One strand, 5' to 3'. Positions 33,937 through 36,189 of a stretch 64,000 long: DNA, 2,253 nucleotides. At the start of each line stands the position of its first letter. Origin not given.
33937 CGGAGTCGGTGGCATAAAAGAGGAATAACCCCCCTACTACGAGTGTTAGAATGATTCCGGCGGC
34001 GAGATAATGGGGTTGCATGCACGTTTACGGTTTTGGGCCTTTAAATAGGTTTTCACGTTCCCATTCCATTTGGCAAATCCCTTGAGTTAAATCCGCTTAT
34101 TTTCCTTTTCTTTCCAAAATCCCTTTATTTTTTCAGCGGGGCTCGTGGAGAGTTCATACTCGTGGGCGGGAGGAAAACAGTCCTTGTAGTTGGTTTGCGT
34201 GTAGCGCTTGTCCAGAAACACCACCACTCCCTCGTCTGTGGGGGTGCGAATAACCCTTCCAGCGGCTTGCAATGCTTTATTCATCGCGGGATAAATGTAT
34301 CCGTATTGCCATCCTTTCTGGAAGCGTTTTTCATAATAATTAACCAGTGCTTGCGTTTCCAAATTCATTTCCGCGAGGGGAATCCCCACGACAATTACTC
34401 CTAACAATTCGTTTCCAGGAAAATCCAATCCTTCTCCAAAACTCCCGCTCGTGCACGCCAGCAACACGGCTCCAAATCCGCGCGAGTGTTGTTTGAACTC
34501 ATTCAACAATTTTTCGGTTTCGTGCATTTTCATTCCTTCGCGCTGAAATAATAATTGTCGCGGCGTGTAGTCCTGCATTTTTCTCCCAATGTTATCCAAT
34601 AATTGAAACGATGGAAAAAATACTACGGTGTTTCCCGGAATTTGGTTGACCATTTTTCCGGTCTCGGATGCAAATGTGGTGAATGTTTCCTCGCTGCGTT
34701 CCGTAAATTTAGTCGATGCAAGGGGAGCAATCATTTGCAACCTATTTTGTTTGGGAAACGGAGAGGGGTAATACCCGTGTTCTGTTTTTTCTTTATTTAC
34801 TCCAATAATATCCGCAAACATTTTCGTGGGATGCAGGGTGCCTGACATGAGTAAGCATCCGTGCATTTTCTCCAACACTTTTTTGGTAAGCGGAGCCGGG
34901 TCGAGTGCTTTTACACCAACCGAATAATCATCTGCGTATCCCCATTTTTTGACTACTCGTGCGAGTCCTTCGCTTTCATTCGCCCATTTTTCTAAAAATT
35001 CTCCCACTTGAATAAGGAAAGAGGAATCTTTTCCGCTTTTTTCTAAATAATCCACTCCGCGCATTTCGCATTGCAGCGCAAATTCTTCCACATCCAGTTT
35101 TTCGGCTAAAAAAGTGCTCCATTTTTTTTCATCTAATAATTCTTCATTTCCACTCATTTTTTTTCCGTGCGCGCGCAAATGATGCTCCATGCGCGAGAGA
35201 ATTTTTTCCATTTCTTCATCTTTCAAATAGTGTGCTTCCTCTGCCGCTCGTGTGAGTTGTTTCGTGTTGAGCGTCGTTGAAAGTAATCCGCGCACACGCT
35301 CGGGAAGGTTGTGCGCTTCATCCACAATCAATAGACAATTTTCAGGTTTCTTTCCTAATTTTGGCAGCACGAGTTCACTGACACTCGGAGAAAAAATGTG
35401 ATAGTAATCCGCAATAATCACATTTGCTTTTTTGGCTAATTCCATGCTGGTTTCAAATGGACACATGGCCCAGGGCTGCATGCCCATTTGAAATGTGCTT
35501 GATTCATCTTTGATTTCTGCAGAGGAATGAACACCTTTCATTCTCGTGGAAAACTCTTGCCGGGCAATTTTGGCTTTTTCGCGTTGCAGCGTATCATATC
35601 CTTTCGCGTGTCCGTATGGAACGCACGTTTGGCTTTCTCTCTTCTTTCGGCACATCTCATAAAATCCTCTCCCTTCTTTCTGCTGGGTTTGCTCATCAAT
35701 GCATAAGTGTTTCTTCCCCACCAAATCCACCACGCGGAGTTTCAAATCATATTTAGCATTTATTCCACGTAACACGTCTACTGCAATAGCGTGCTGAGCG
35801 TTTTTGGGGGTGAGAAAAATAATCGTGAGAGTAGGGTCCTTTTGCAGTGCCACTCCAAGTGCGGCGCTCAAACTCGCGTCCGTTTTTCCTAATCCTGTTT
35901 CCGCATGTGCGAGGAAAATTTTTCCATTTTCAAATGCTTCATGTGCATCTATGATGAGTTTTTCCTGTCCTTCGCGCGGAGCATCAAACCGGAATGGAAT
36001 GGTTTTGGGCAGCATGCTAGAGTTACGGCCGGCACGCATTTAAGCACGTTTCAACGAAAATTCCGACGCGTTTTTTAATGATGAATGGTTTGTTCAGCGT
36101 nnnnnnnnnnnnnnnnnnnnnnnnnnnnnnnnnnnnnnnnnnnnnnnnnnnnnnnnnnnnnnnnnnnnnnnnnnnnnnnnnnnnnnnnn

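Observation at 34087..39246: XPD helicase without Bax1, divergent from a KaiC-like ATPase / wH protein / Usp / LuxR-HTH regulator cluster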

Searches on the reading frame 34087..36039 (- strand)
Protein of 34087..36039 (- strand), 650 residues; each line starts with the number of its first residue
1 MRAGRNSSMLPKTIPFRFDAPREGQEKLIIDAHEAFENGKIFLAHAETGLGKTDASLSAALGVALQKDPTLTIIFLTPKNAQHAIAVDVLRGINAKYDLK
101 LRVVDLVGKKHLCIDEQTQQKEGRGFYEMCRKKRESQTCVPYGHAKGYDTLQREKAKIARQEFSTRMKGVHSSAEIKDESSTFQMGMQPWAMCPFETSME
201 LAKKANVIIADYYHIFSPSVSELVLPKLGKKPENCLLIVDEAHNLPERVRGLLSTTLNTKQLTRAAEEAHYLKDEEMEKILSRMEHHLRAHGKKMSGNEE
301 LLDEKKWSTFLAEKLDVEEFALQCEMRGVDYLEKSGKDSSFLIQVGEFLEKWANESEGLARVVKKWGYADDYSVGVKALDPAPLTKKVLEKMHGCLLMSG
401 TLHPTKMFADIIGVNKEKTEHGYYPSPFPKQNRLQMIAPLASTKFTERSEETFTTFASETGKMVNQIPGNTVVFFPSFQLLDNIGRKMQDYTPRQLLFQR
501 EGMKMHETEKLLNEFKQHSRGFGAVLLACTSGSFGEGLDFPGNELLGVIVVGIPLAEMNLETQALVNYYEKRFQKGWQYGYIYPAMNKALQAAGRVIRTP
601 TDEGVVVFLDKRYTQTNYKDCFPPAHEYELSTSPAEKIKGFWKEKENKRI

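Call 3: search_protein_families(library=pfam, proteins=[window:34087-36039:-], max_evalue=0.1)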
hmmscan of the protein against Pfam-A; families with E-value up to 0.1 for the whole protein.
window:34087-36039:- (650 aa): 6 families
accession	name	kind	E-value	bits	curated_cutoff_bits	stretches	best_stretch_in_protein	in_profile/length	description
PF13307.12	Helicase_C_2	-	2.1e-41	142.2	25.3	1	462-623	3-164/170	Helicase C-terminal domain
PF06733.21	DEAD_2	-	3e-18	66.5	21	1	86-262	12-172/172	DEAD_2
PF06777.17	HBB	-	5.4e-12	46.2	30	1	339-447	88-190/190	Helical and beta-bridge domain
PF00270.35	DEAD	-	1.6e-05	25.1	26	1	34-109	9-82/167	DEAD/DEAH box helicase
PF04851.21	ResIII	-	6.9e-05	23.3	22.5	0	21-82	4-65/164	Type III restriction enzyme, res subunit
PF13401.12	AAA_22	-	0.0097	16.7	27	0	234-260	85-114/130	AAA domain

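Call 4: search_protein_families(library=ncbifam, proteins=[window:34087-36039:-], max_evalue=0.1)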
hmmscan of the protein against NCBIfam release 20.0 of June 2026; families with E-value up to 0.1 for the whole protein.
window:34087-36039:- (650 aa): 10 families
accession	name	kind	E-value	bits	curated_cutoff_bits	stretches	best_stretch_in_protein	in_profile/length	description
TIGR00604.1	rad3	subfamily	1.8e-65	221.8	246.95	2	368-623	418-686/706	DNA repair helicase (rad3)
NF053712.1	repair_DEAH_YoaA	equivalog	1.6e-36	126.3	680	1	20-622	18-609/630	DNA repair helicase YoaA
NF005981.0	PRK08074.1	equivalog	1.6e-35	122.4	789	2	384-622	665-904/931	ATP-dependent DNA helicase DinG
NF008729.0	PRK11747.1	equivalog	7.3e-33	113.9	598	2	384-618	454-686/703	ATP-dependent DNA helicase DinG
TIGR01407.1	dinG_rel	hypoth_equivalog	1.1e-30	106.6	547.7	3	382-622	624-863/889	putative DnaQ family exonuclease/DinG family helicase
TIGR03117.2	cas_csf4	equivalog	1.8e-12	46.3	400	2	229-305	372-452/800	type IV CRISPR-associated DEAD/DEAH-box helicase Csf4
NF005569.0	PRK07246.1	equivalog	6.3e-07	28.1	794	1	442-622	621-793/820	bifunctional DnaQ family exonuclease/ATP-dependent helicase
TIGR04121.1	DEXH_lig_assoc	equivalog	0.0024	15.6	850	1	32-96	21-85/804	ligase-associated DNA damage response DEXH box helicase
TIGR01587.1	cas3_core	equivalog_domain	0.0057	15.8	102.45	0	42-81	2-40/358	CRISPR-associated helicase Cas3'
NF041062.1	DpdE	equivalog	0.0065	14.4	500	0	399-561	480-630/1048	protein DpdE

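Call 64: search_solved_structures(query=window:34087-36039:-, max_evalue=0.00001)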
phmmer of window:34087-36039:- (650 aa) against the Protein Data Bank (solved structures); distinct sequences matched with E-value up to 0.00001: 17.
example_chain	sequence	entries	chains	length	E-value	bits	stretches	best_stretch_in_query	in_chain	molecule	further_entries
9kqh_A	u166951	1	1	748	1.5e-50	175.6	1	190-624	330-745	DNA 5'-3' helicase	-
4a15_A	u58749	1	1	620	7.2e-46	160.2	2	377-620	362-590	ATP-DEPENDENT DNA HELICASE TA0057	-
2vsf_A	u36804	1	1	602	8.1e-46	160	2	377-620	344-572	DNA REPAIR HELICASE RAD3 RELATED PROTEIN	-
9p55_A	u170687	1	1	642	8.3e-46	160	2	377-620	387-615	ATP-dependent DNA helicase XPD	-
5h8w_A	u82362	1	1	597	4e-45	157.7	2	375-619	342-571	ATP-dependent DNA helicase Ta0057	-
5fmf_Y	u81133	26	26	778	7.3e-23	84.2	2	378-615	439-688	DNA REPAIR HELICASE RAD3 | General transcription and DNA repair factor IIH helicase subunit XPD | General transcription and DNA repair factor IIH helicase subun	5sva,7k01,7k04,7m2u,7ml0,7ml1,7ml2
5oqj_0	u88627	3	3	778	8.7e-23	83.9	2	378-615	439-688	DNA repair helicase RAD3 | General transcription and DNA repair factor IIH helicase subunit XPD | General transcription and DNA repair factor IIH helicase subun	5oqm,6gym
8ebt_B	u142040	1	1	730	3.9e-20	75.2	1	379-623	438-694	General transcription and DNA repair factor IIH helicase subunit XPD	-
29vf_1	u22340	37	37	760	4.5e-20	74.9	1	379-623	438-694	TFIIH basal transcription factor complex helicase XPD subunit | General transcription and DNA repair factor IIH helicase subunit XPD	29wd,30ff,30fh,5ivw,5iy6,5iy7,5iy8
8ebs_B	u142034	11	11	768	4.7e-20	74.9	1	379-623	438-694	General transcription and DNA repair factor IIH helicase subunit XPD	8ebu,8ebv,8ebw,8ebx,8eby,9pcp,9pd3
28jm_B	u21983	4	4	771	4.8e-20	74.9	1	379-623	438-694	TFIIH basal transcription factor complex helicase XPD subunit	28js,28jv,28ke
6nmi_B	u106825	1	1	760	7e-20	74.3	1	379-623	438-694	General transcription and DNA repair factor IIH helicase subunit XPD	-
8rev_A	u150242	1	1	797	1.5e-19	73.2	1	378-615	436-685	ATP-dependent DNA helicase CHL1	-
9ej9_A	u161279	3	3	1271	5.2e-12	48.3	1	378-615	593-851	Fanconi anemia group J protein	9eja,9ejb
3crv_A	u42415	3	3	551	9.3e-12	47.5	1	191-619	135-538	XPD/Rad3 related DNA helicase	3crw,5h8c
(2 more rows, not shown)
